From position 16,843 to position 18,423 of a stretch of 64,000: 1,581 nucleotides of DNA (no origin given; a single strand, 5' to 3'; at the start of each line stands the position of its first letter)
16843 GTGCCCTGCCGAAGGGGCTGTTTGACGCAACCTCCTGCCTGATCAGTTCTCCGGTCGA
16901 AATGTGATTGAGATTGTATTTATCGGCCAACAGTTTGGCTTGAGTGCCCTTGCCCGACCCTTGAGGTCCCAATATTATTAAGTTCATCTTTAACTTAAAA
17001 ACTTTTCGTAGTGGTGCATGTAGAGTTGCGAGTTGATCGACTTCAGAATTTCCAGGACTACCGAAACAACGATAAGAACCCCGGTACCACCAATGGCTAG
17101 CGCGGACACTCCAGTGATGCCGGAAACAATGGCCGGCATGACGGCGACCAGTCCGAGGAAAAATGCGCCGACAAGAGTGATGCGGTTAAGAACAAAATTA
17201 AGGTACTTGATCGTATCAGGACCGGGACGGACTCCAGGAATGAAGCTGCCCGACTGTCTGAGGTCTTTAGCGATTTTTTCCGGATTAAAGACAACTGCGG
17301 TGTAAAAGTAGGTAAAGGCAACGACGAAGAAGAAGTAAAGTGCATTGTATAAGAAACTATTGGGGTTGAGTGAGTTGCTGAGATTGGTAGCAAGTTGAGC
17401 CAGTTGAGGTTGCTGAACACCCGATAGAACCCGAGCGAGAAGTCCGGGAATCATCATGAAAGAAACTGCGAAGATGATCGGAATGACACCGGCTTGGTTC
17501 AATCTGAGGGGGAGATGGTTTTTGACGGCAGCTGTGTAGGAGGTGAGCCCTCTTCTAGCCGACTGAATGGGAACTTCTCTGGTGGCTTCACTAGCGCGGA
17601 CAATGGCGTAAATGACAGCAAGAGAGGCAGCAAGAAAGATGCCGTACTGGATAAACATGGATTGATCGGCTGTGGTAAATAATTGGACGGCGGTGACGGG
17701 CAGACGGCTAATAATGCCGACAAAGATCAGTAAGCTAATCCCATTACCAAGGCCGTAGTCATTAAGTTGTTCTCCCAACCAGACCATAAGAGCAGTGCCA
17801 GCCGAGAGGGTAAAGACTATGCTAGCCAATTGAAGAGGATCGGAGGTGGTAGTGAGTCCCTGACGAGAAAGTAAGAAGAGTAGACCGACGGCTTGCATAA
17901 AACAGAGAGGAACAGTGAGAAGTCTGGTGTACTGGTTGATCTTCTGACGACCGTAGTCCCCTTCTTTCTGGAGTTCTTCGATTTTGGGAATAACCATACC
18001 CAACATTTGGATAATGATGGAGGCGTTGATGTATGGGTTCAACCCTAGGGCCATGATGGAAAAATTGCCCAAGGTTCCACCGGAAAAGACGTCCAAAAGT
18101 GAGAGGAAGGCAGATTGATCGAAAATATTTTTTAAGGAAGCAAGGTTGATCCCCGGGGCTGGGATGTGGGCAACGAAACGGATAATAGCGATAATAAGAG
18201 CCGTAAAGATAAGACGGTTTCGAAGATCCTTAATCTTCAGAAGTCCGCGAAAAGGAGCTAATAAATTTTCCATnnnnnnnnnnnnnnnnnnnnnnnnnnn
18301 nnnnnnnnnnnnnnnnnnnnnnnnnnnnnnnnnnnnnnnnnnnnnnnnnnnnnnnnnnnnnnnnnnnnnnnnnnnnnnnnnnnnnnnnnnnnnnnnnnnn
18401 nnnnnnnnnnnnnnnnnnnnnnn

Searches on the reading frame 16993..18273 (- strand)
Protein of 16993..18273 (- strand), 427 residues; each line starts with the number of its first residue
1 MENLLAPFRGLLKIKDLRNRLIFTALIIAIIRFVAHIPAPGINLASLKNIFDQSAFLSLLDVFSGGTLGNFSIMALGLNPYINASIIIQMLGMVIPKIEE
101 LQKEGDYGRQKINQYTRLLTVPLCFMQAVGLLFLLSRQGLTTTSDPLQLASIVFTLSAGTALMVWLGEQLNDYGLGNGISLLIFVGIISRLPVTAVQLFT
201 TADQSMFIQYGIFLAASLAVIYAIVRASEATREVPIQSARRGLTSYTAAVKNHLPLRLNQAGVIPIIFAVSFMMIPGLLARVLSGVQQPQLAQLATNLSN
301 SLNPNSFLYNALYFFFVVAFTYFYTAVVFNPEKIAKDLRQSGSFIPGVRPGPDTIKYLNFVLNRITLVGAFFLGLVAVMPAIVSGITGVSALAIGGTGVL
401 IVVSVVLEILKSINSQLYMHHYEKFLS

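Call 10: find_related_loci(query=window:16993-18273:-, collection=genome_contigs, flank=4000)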
Query window:16993-18273:- (427 aa) in genome_contigs; peptide patterns used: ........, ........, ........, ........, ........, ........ (x = any residue, [..] = any of these).
104 stretches matched a pattern; 12 encode a relative of the query (tblastn E <= 1e-3); 12 distinct loci.
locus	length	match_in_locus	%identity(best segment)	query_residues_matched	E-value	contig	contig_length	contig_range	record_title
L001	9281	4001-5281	93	1-427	0e+0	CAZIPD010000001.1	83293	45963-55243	MAG TPA_asm: uncultured Pseudomonadales bacterium isolate SRP062349_co2_3 genome assembly, contig: NODE_185_length_83293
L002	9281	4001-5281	81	1-427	0e+0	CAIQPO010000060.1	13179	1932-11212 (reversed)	Candidatus Collierbacteria bacterium isolate LaPlata_bin-3582 genome assembly, contig: bin-3582:60/97, whole genome shot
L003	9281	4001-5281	82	1-427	0e+0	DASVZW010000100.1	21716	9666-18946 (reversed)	MAG TPA_asm: Patescibacteria group bacterium isolate SMAG_U2638 k141_452568, whole genome shotgun sequence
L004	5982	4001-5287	51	1-427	4e-132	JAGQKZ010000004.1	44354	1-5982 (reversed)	MAG: candidate division WWE3 bacterium isolate HKST-UBA03 NODE_4_length_44354_cov_4.278406, whole genome shotgun sequenc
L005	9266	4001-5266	44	3-423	3e-116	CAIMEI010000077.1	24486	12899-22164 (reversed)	Candidatus Falkowbacteria bacterium isolate AlinenLipids_bin-9750 genome assembly, contig: bin-9750:077/189, whole genom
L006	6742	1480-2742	42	13-426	1e-95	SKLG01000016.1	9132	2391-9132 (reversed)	MAG: Anaerolineae bacterium isolate CSSed162cmA_203 CSSed16-2cmA-29999, whole genome shotgun sequence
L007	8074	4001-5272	38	1-427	2e-92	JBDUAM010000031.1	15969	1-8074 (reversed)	MAG: Chthonomonadales bacterium isolate cluster4_bin.191 NODE_7700_length_15969_cov_5.124482, whole genome shotgun seque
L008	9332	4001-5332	36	1-427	2e-79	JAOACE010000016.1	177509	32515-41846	MAG: Leptospiraceae bacterium isolate SKW199 k141_1013434, whole genome shotgun sequence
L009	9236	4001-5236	35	15-426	3e-72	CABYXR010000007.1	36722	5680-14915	MAG: uncultured Pelagibacteraceae bacterium isolate AG-333-P08 genome assembly, contig: AG-333-P08_NODE_7, whole genome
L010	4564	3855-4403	43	13-192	3e-40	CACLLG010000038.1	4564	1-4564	uncultured Pelagibacteraceae bacterium isolate AG-464-J13 genome assembly, contig: AG-464-J13_NODE_37, whole genome shot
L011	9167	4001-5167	34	15-398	2e-32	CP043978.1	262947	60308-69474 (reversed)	MAG: Candidatus Stammera capleta isolate 1 chromosome, complete genome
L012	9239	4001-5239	38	15-427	4e-75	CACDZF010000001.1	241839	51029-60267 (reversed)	uncultured Pelagibacteraceae bacterium isolate AG-390-I22 genome assembly, contig: AG-390-I22_NODE_1, whole genome shotg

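Call 17: search_protein_families(library=pfam, proteins=[L001:3462-3977:+, L002:3577-3903:+, L003:2471-3142:+, L003:3278-3934:+], max_evalue=0.1)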
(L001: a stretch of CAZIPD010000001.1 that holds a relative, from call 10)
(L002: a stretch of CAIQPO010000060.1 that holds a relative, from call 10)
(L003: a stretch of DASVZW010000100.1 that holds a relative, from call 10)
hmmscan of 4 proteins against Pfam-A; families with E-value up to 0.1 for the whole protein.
L001:3462-3977:+ (172 aa): 1 family
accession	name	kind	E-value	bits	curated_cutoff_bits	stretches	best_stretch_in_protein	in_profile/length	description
PF10050.14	DUF2284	-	3e-05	24.3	25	1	129-155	125-151/161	Predicted metal-binding protein (DUF2284)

L002:3577-3903:+ (109 aa): 0 families

L003:2471-3142:+ (224 aa): 8 families
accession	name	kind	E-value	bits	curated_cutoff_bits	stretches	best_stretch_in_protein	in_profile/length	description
PF13847.12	Methyltransf_31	-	1.1e-07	32.1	27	1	41-147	4-113/145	Methyltransferase domain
PF13649.12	Methyltransf_25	-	2e-07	32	27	1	44-136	1-92/97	Methyltransferase domain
PF13489.12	Methyltransf_23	-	1.2e-05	25.5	27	1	34-148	16-121/164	Methyltransferase domain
PF04445.19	SAM_MT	-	0.0013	18.6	26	1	43-71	74-102/230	Putative SAM-dependent methyltransferase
PF08242.18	Methyltransf_12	-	0.0015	19.6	30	1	45-136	1-87/98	Methyltransferase domain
PF08241.18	Methyltransf_11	-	0.0027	18.7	21.2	1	45-133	1-83/95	Methyltransferase domain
PF03848.20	TehB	-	0.01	15.7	20.4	1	43-114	33-101/193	Tellurite resistance protein TehB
PF05175.20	MTS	-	0.013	15.6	23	1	38-80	27-73/170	Methyltransferase small domain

L003:3278-3934:+ (219 aa): 0 families

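Call 22: find_related_loci(query=window:16993-18273:-, collection=metagenome_contigs, flank=4000)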
Query window:16993-18273:- (427 aa) in metagenome_contigs; peptide patterns used: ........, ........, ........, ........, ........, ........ (x = any residue, [..] = any of these).
184 stretches matched a pattern; 37 encode a relative of the query (tblastn E <= 1e-3); 36 distinct loci.
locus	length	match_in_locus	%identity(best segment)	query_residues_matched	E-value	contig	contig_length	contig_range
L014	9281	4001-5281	100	1-427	0e+0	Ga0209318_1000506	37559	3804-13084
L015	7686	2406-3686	92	1-427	0e+0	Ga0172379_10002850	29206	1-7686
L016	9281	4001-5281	76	1-427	0e+0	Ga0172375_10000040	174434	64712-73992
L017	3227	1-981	90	101-427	0e+0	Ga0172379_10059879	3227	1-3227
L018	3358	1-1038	48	84-427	7e-104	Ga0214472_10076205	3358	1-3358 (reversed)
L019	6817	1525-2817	41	4-427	2e-101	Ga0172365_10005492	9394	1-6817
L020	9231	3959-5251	41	4-427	2e-101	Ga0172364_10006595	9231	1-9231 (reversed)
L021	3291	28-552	88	253-427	2e-99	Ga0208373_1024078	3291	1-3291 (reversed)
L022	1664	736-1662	52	1-308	2e-99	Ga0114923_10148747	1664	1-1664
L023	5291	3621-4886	40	13-427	5e-91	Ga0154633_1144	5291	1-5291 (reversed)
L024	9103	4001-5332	35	1-427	8e-80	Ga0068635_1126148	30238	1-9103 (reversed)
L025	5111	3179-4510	36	1-427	3e-79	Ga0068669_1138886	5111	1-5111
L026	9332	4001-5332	36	1-427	4e-79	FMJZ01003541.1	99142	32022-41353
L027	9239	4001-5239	37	15-427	8e-75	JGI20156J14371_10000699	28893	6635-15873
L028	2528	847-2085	36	15-427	1e-75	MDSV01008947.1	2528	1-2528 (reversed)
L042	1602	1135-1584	58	1-153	3e-51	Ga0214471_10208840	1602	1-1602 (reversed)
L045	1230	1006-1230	97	1-75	6e-42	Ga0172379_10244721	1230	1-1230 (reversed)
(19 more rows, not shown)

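Call 33: find_homologous_proteins(query=window:16993-18273:-, max_evalue=1e-100)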
Query window:16993-18273:- (427 aa): 7128 proteins with E <= 1e-100 among 8000 candidates; the best 120 are listed.
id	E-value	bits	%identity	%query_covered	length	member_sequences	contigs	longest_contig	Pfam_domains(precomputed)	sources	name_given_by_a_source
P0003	2.1e-266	901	100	100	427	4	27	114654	PF00344.26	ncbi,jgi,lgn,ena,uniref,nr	ncbi:MAG: preprotein translocase subunit SecY, preprotein translocase subunit SecY [Candidatus Colli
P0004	1.8e-253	859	93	100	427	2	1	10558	PF00344.26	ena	-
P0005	3.6e-250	848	92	100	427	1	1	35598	PF00344.26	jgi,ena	-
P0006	2.4e-242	822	89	100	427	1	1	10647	PF00344.26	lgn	-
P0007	1.9e-224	763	81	100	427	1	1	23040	PF00344.26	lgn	-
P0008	2.5e-224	763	81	100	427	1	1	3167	PF00344.26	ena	-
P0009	1.3e-223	761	82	100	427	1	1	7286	PF00344.26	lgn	-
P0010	8.6e-223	758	82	100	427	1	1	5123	PF00344.26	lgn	-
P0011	1.1e-222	757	81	100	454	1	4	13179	PF00344.26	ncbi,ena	-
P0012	2.1e-221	753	81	100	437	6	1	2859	PF00344.26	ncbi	-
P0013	8.3e-220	748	80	100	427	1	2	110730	PF00344.26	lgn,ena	-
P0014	7.4e-219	745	80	100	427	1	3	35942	PF00344.26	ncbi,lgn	-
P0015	2.8e-217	740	80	100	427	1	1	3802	PF00344.26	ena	-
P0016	8.3e-216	735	78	100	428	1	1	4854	PF00344.26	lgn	-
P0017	1.5e-213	727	80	100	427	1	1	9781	PF00344.26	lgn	-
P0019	6.6e-212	722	77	100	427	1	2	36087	PF00344.26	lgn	-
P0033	1.7e-204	698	74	100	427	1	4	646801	PF00344.26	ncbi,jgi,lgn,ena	jgi:preprotein translocase subunit SecY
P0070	5.2e-199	680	74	100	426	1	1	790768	PF00344.26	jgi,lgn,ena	-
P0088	6.4e-196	669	72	100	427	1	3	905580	PF00344.26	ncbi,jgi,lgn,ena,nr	ncbi:MAG TPA: preprotein translocase subunit SecY [Candidatus Woesebacteria bacterium]|nr:preprotein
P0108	9.9e-156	537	60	100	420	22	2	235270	PF00344.26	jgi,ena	-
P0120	1.7e-150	520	55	100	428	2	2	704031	PF00344.26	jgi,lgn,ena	-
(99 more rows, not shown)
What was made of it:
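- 16990..18273 (-): secY, the first gene of the downstream unit (secY-adk-map). 100% identical to a protein named Candidatus Collierbacteria SecY (call 33).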

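Call 34: find_encoding_contigs(protein=P0006, flank=4000, max_places=1)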
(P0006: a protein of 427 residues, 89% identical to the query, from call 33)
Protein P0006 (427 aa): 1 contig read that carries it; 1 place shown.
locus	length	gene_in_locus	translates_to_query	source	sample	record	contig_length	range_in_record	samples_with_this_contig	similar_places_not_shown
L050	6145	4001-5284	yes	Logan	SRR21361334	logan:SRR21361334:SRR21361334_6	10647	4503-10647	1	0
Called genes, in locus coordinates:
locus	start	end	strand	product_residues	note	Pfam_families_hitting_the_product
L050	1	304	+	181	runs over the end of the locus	PF00281:Ribosomal_L5, PF00673:Ribosomal_L5_C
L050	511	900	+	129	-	PF00410:Ribosomal_S8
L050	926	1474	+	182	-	PF00347:Ribosomal_L6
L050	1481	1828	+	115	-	PF00861:Ribosomal_L18p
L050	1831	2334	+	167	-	PF00333:Ribosomal_S5, PF03719:Ribosomal_S5_C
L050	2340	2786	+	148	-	PF00828:Ribosomal_L27A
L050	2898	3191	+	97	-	-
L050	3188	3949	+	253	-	PF02475:TRM5-TYW2_MTfase (weak), PF13649:Methyltransf_25, PF13847:Methyltransf_31, PF08241:Methyltransf_11, PF08242:Methyltransf_12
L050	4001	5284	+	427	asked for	PF00344:SecY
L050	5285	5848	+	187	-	PF00406:ADK, PF02223:Thymidylate_kin (faint), PF13207:AAA_17, PF13238:AAA_18, PF13671:AAA_33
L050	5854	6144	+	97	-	?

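Call 35: find_encoding_contigs(protein=P0007, flank=4000, max_places=1)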
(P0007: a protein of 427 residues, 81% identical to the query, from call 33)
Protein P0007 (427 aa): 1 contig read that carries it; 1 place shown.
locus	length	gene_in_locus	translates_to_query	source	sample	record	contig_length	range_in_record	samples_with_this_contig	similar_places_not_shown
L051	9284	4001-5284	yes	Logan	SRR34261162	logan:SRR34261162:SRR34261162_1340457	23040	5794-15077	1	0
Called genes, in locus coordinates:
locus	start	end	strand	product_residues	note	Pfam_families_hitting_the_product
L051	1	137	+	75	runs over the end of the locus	PF00366:Ribosomal_S17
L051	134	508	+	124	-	PF00238:Ribosomal_L14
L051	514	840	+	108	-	PF00467:KOW, PF17136:ribosomal_L24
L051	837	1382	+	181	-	PF00281:Ribosomal_L5, PF00673:Ribosomal_L5_C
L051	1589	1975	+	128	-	PF00410:Ribosomal_S8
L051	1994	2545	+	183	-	PF00347:Ribosomal_L6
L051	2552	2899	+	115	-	PF00861:Ribosomal_L18p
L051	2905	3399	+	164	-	PF00333:Ribosomal_S5, PF03719:Ribosomal_S5_C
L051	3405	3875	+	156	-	PF00828:Ribosomal_L27A (weak)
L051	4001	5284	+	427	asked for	PF00344:SecY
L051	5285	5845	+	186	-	PF00406:ADK, PF02223:Thymidylate_kin (faint), PF13207:AAA_17, PF13238:AAA_18, PF13671:AAA_33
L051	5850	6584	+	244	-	PF00557:Peptidase_M24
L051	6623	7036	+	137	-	-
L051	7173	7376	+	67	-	PF01176:eIF-1a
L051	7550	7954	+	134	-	PF00416:Ribosomal_S13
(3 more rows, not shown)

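Call 36: find_encoding_contigs(protein=P0013, flank=4000, max_places=1)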
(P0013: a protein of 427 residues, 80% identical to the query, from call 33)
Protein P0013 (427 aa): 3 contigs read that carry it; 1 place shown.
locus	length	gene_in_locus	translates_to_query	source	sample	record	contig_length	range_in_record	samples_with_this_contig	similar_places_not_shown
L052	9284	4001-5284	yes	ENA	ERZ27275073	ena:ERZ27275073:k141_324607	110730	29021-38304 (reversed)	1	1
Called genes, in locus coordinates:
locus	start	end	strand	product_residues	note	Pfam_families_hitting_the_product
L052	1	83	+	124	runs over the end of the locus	PF00238:Ribosomal_L14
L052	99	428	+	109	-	PF00467:KOW, PF17136:ribosomal_L24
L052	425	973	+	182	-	PF00281:Ribosomal_L5, PF00673:Ribosomal_L5_C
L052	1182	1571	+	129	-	PF00410:Ribosomal_S8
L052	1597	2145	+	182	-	PF00347:Ribosomal_L6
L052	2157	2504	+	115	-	PF00861:Ribosomal_L18p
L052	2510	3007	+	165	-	PF00333:Ribosomal_S5, PF03719:Ribosomal_S5_C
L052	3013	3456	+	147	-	-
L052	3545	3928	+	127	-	-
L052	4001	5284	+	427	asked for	PF00344:SecY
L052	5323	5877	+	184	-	PF00406:ADK, PF02223:Thymidylate_kin (faint), PF13207:AAA_17, PF13238:AAA_18 (weak), PF13671:AAA_33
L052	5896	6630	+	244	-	PF00557:Peptidase_M24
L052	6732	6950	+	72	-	PF01176:eIF-1a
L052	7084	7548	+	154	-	PF00416:Ribosomal_S13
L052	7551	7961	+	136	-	PF00411:Ribosomal_S11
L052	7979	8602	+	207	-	PF00163:Ribosomal_S4, PF01479:S4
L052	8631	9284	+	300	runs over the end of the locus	PF01193:RNA_pol_L, PF01000:RNA_pol_A_bac, PF03118:RNA_pol_A_CTD, PF26169:HHH_XRCC3_RpoA (weak)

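Call 37: find_encoding_contigs(protein=P0014, flank=4000, max_places=1)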
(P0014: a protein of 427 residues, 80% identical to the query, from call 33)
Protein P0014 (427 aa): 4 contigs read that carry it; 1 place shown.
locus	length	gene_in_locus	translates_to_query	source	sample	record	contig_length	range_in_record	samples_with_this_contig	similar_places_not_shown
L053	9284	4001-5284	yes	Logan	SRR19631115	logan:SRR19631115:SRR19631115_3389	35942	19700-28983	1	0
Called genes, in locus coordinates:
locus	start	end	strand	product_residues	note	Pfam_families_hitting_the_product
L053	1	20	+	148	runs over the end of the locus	-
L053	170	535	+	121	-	-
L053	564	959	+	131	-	-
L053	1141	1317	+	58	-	-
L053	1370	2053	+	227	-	PF13489:Methyltransf_23 (weak), PF05175:MTS (faint), PF13847:Methyltransf_31, PF08241:Methyltransf_11 (weak), PF08242:Methyltransf_12 (weak), PF13649:Methyltransf_25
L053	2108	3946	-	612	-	PF00005:ABC_tran, PF02463:SMC_N (weak)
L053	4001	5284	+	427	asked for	PF00344:SecY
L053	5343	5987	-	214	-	-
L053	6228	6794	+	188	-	-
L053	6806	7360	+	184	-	PF00406:ADK, PF02223:Thymidylate_kin (faint), PF13207:AAA_17, PF13238:AAA_18 (weak), PF13671:AAA_33 (weak)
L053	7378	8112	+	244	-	PF00557:Peptidase_M24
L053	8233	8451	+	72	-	PF01176:eIF-1a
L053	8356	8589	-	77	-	-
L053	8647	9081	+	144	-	PF00416:Ribosomal_S13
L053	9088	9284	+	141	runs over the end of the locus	PF00411:Ribosomal_S11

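Call 38: find_encoding_contigs(protein=P0019, flank=4000, max_places=1)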
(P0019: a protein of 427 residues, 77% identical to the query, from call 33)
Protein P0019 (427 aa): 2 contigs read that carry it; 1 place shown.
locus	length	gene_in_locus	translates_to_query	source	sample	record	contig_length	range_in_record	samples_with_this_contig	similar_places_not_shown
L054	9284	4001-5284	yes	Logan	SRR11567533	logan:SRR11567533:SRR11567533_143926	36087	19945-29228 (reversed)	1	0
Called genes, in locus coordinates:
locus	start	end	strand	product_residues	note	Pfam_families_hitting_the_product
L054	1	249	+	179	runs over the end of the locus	PF00281:Ribosomal_L5, PF00673:Ribosomal_L5_C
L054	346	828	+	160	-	PF00410:Ribosomal_S8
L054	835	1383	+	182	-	PF00347:Ribosomal_L6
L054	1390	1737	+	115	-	PF00861:Ribosomal_L18p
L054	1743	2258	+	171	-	PF00333:Ribosomal_S5, PF03719:Ribosomal_S5_C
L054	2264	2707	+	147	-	PF00828:Ribosomal_L27A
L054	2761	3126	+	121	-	-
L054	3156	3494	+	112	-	-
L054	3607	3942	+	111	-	-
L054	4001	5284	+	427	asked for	PF00344:SecY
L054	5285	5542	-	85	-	-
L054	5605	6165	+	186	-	PF00406:ADK, PF13207:AAA_17, PF13238:AAA_18, PF13671:AAA_33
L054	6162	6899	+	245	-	PF00557:Peptidase_M24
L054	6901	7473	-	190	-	PF00300:His_Phos_1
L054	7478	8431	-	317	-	-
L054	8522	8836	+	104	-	-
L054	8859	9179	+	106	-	-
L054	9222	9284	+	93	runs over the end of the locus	PF01176:eIF-1a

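Call 39: find_encoding_contigs(protein=P0033, flank=4000, max_places=1)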
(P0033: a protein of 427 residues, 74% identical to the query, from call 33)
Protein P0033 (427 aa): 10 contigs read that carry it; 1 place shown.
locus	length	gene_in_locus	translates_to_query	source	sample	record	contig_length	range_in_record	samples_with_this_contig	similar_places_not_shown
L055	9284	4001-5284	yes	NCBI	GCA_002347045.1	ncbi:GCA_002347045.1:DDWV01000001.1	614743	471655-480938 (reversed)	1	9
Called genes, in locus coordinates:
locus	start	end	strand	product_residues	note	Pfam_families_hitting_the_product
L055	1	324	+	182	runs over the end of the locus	PF00281:Ribosomal_L5, PF00673:Ribosomal_L5_C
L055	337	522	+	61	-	PF00253:Ribosomal_S14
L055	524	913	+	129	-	PF00410:Ribosomal_S8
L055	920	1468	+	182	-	PF00347:Ribosomal_L6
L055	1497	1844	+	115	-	PF00861:Ribosomal_L18p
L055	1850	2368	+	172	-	PF00333:Ribosomal_S5, PF03719:Ribosomal_S5_C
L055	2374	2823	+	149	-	PF00828:Ribosomal_L27A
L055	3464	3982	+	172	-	PF10050:DUF2284 (faint)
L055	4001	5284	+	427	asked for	PF00344:SecY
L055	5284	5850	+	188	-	PF00406:ADK, PF02223:Thymidylate_kin (faint), PF02224:Cytidylate_kin (weak), PF13207:AAA_17, PF13238:AAA_18, PF13671:AAA_33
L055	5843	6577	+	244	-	PF00557:Peptidase_M24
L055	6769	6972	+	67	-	PF01176:eIF-1a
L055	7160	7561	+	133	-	PF00416:Ribosomal_S13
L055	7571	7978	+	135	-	PF00411:Ribosomal_S11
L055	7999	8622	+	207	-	PF00163:Ribosomal_S4, PF01479:S4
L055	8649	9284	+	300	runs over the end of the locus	PF01193:RNA_pol_L, PF01000:RNA_pol_A_bac, PF03118:RNA_pol_A_CTD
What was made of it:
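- The relative L055 has about 640 nt with no called gene in the same slot (call 39).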

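Call 40: find_encoding_contigs(protein=P0088, flank=4000, max_places=1)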
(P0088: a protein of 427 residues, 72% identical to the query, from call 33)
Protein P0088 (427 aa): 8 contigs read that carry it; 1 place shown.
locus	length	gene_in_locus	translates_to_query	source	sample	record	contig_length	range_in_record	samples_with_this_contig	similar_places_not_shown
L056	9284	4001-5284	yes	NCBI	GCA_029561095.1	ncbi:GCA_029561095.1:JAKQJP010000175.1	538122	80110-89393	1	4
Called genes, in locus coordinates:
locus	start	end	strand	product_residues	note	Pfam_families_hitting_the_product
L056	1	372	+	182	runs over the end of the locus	PF00281:Ribosomal_L5, PF00673:Ribosomal_L5_C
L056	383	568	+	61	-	PF00253:Ribosomal_S14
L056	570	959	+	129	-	PF00410:Ribosomal_S8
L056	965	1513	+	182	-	PF00347:Ribosomal_L6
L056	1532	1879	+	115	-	PF00861:Ribosomal_L18p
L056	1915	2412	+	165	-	PF00333:Ribosomal_S5, PF03719:Ribosomal_S5_C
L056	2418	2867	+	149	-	PF00828:Ribosomal_L27A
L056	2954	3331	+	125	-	-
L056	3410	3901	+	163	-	-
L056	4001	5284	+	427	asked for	PF00344:SecY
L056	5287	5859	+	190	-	PF00406:ADK, PF02223:Thymidylate_kin (faint), PF13207:AAA_17, PF13238:AAA_18 (weak), PF13671:AAA_33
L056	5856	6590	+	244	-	PF00557:Peptidase_M24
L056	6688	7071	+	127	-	-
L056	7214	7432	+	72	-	PF01176:eIF-1a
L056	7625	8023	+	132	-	PF00416:Ribosomal_S13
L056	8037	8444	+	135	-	PF00411:Ribosomal_S11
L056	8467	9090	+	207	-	PF00163:Ribosomal_S4, PF01479:S4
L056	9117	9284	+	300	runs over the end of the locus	PF01193:RNA_pol_L, PF01000:RNA_pol_A_bac, PF14520:HHH_5 (faint), PF03118:RNA_pol_A_CTD, PF26169:HHH_XRCC3_RpoA (weak)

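Call 41: find_encoding_contigs(protein=P0108, flank=4000, max_places=1)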
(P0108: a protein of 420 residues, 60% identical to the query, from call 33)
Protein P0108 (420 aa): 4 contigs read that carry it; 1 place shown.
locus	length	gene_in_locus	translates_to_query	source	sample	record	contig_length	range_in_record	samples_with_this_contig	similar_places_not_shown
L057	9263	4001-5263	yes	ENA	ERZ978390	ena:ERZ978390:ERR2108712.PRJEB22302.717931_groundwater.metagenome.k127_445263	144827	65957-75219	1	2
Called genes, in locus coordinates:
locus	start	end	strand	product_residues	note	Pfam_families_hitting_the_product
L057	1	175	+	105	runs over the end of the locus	PF00467:KOW, PF17136:ribosomal_L24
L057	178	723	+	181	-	PF00281:Ribosomal_L5, PF00673:Ribosomal_L5_C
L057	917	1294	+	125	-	PF00410:Ribosomal_S8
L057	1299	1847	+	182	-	PF00347:Ribosomal_L6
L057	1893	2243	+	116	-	PF00861:Ribosomal_L18p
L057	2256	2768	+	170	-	PF00333:Ribosomal_S5, PF03719:Ribosomal_S5_C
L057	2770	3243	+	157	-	PF00828:Ribosomal_L27A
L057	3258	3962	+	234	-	-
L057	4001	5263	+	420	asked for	PF00344:SecY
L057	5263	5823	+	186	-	PF00406:ADK, PF02223:Thymidylate_kin (faint), PF13207:AAA_17, PF13238:AAA_18 (weak), PF13671:AAA_33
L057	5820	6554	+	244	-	PF00557:Peptidase_M24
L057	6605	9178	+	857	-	-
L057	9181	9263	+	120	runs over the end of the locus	-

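Call 60: find_encoding_contigs(protein=P0003, flank=2500, max_places=10)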
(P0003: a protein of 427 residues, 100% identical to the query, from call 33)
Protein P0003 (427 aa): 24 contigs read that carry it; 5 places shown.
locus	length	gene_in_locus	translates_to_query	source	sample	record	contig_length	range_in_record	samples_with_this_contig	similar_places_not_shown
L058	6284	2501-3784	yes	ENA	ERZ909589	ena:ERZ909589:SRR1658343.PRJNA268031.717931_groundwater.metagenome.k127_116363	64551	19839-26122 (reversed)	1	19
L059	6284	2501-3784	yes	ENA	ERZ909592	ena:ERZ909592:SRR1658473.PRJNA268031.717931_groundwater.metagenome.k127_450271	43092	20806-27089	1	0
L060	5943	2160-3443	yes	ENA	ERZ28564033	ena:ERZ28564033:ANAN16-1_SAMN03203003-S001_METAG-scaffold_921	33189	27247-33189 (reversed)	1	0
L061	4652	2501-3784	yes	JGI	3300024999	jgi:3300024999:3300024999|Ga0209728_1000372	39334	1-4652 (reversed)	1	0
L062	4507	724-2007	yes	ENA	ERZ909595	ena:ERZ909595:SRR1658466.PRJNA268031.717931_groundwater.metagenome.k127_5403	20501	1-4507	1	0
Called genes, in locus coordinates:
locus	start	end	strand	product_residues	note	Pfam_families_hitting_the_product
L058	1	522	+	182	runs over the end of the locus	PF00347:Ribosomal_L6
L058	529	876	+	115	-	PF00861:Ribosomal_L18p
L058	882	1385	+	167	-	PF00333:Ribosomal_S5, PF03719:Ribosomal_S5_C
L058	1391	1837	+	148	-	PF00828:Ribosomal_L27A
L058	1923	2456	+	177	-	-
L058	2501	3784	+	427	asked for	PF00344:SecY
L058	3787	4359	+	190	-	PF00406:ADK, PF02223:Thymidylate_kin (faint), PF13207:AAA_17, PF13238:AAA_18, PF13671:AAA_33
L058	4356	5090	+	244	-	PF00557:Peptidase_M24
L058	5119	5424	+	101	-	PF01176:eIF-1a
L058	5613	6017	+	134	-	PF00416:Ribosomal_S13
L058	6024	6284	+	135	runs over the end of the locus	PF00411:Ribosomal_S11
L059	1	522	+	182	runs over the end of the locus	PF00347:Ribosomal_L6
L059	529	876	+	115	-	PF00861:Ribosomal_L18p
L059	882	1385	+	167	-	PF00333:Ribosomal_S5, PF03719:Ribosomal_S5_C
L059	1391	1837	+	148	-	PF00828:Ribosomal_L27A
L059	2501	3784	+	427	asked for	PF00344:SecY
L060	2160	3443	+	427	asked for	PF00344:SecY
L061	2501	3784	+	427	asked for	PF00344:SecY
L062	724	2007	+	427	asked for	PF00344:SecY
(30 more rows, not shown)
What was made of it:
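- Intact in all 5 distinct places shown, out of 24 contigs read that carry the identical SecY (call 60). It is intact in every contig shown for this population (call 60).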
